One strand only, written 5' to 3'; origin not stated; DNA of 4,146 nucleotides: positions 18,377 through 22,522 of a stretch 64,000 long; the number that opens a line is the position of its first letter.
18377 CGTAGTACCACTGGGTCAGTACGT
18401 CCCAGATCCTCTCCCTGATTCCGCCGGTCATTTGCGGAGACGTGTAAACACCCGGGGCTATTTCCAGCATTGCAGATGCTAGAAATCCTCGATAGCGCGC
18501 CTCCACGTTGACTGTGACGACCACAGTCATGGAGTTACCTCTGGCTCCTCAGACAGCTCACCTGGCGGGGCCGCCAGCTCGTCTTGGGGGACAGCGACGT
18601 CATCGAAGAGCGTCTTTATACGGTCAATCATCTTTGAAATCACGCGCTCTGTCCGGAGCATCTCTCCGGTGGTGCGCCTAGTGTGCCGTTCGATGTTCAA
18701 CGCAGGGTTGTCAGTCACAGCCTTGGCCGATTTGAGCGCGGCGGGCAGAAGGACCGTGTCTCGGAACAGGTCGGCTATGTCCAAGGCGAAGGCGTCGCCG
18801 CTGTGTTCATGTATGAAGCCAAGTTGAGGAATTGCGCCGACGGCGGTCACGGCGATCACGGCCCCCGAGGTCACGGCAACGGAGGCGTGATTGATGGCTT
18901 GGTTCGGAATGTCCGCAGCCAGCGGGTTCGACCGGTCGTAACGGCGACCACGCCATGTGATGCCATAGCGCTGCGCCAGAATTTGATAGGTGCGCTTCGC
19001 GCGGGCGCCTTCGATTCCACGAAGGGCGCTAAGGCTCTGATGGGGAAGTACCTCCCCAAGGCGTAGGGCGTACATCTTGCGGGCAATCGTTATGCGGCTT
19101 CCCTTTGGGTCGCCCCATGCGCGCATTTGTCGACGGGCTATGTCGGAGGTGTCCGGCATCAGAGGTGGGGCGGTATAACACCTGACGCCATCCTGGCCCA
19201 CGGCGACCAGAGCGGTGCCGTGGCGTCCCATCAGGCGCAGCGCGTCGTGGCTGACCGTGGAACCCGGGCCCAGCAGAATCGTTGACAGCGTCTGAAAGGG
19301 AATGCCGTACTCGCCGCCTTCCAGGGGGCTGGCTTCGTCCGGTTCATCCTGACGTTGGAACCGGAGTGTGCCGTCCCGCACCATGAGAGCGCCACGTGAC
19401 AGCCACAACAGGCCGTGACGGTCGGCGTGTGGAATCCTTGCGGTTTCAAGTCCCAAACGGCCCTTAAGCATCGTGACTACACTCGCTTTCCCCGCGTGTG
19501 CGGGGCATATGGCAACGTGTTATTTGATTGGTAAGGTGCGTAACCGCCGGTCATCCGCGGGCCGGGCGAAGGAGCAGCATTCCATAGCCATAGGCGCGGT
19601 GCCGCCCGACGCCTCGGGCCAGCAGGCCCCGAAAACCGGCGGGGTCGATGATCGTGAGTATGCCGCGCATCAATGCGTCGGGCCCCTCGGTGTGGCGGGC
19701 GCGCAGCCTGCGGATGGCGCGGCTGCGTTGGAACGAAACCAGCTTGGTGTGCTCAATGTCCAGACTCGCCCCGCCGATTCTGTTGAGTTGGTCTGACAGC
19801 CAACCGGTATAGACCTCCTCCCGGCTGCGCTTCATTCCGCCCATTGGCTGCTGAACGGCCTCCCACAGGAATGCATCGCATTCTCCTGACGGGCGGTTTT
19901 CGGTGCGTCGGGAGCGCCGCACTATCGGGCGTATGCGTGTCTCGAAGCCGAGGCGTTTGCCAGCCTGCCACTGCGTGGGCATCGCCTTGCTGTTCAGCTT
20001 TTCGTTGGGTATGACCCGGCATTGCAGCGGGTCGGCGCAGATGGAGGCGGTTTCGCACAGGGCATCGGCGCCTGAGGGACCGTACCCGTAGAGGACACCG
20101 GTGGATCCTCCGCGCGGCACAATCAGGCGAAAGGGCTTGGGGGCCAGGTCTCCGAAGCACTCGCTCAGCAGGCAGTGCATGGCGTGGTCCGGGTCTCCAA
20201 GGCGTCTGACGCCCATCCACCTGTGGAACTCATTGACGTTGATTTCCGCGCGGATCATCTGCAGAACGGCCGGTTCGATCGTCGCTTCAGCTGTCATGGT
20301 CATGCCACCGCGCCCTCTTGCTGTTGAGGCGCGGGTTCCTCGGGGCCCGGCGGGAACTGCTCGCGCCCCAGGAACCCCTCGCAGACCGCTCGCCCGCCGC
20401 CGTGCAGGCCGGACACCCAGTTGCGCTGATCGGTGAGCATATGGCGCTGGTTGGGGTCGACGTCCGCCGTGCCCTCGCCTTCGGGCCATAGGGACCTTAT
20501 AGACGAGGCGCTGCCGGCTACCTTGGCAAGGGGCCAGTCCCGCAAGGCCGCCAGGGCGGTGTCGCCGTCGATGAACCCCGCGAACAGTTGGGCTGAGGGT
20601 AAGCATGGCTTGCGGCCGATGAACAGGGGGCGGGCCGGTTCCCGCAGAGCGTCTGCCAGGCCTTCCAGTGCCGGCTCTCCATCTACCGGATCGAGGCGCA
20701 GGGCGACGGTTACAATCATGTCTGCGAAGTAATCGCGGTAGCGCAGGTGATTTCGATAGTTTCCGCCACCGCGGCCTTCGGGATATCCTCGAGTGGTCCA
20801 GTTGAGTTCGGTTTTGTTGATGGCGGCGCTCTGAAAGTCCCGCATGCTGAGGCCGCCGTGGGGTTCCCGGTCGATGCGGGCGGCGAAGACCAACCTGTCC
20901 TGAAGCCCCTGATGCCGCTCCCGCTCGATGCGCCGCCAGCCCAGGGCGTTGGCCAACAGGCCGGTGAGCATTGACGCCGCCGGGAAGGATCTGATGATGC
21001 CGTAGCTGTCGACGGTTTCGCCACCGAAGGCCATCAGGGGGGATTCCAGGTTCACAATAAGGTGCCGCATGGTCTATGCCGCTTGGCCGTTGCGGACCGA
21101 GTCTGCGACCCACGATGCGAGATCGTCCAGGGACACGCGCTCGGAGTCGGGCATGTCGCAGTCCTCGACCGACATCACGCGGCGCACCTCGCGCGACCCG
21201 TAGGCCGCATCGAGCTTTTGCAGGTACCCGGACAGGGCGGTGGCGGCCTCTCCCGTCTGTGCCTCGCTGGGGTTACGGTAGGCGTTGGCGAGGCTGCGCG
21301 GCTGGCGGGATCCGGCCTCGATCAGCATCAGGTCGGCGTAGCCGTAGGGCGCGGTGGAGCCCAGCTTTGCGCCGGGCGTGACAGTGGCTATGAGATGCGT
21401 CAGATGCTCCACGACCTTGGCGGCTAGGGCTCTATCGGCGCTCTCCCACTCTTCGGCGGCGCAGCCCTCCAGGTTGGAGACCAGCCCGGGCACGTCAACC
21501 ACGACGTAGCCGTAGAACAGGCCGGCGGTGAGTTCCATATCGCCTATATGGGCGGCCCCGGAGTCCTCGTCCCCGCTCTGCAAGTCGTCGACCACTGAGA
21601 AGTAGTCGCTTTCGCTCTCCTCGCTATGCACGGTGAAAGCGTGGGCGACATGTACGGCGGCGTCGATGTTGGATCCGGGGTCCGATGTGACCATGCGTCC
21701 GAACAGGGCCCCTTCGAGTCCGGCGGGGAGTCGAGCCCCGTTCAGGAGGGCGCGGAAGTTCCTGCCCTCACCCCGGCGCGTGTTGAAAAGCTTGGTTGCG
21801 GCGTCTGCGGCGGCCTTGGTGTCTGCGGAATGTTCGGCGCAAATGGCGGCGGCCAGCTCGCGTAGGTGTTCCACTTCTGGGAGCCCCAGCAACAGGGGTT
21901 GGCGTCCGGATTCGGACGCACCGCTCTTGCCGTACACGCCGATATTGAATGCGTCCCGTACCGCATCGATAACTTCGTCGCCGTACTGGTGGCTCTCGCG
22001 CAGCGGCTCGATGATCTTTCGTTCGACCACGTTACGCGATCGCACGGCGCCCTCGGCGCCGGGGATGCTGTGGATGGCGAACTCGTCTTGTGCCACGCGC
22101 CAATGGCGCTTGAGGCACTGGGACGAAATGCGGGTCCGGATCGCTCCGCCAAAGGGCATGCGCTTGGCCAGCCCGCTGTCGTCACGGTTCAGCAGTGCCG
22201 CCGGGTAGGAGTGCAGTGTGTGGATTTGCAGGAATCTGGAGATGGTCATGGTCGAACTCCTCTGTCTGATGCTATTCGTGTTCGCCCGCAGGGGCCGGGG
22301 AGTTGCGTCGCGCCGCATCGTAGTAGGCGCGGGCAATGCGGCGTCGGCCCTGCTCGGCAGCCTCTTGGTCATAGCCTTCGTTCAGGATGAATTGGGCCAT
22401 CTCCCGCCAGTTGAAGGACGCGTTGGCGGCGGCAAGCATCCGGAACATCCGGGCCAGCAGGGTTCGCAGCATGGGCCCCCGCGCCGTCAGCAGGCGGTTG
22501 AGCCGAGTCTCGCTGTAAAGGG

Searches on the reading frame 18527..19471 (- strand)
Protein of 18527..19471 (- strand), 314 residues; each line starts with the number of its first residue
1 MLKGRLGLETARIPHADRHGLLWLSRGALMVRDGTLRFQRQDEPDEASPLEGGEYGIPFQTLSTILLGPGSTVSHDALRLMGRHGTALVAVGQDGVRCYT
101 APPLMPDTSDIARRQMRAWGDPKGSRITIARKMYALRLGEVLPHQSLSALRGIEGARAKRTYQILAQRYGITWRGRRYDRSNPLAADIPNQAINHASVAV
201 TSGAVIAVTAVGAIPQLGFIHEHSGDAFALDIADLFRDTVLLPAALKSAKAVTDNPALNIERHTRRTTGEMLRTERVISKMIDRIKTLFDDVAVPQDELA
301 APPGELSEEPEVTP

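Call 89: search_protein_families(library=pfam, proteins=[window:18527-19471:-], max_evalue=0.001)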
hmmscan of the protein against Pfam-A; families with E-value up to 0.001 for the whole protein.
window:18527-19471:- (314 aa): 1 family
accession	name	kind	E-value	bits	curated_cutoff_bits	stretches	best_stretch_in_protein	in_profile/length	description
PF01867.21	Cas_Cas1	-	3e-13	50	22.3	2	144-240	145-241/283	CRISPR associated protein Cas1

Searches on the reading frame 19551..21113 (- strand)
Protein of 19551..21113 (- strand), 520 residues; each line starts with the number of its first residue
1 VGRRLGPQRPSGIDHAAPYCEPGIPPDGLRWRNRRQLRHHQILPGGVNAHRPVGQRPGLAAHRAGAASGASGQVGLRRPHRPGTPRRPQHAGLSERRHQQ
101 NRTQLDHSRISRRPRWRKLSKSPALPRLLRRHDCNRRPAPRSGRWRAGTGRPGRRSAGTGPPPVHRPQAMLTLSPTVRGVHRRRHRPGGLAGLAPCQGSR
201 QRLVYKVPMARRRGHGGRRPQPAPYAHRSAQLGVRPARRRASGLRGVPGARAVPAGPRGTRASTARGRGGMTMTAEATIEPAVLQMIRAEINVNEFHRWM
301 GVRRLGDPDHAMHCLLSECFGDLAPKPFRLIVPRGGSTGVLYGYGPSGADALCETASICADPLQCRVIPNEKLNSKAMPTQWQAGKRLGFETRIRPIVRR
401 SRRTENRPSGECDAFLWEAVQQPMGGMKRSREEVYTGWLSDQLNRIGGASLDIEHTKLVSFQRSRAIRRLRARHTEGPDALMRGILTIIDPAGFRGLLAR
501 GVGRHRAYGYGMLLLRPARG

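Call 89: search_protein_families(library=pfam, proteins=[window:19551-21113:-], max_evalue=0.001)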
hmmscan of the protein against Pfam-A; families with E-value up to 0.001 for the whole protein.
window:19551-21113:- (520 aa): 1 family
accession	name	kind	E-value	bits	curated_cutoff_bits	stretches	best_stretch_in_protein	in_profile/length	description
PF08798.16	CRISPR_assoc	-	2.2e-26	93.9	25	1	287-517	4-223/223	CRISPR associated protein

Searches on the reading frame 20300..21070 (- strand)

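Call 89: search_protein_families(library=pfam, proteins=[window:20300-21070:-], max_evalue=0.001)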
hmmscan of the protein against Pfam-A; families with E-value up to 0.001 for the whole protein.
window:20300-21070:- (256 aa): 1 family
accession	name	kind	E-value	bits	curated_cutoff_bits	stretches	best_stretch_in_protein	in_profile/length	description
PF09704.15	Cas_Cas5d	-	1.7e-29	103.8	23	1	4-229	2-216/217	CRISPR-associated protein (Cas_Cas5)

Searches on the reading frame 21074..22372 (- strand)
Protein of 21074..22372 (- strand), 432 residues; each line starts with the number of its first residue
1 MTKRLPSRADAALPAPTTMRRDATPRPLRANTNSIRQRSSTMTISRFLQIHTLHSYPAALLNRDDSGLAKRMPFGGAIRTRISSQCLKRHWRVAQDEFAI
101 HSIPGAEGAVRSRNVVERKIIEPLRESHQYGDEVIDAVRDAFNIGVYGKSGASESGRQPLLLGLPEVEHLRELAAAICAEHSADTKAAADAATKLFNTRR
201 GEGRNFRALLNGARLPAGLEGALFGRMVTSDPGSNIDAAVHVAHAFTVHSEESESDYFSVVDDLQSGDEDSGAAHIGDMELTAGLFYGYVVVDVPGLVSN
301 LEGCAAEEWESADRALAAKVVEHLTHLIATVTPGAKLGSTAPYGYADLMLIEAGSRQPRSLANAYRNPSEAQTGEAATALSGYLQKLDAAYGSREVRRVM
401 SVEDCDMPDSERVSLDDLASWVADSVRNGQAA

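Call 89: search_protein_families(library=pfam, proteins=[window:21074-22372:-], max_evalue=0.001)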
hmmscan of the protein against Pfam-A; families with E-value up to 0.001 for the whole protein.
window:21074-22372:- (432 aa): 1 family
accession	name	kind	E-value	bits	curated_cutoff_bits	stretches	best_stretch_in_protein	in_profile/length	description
PF09344.15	Cas_CT1975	-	7.7e-97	325.4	26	1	48-415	1-348/361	CT1975-like protein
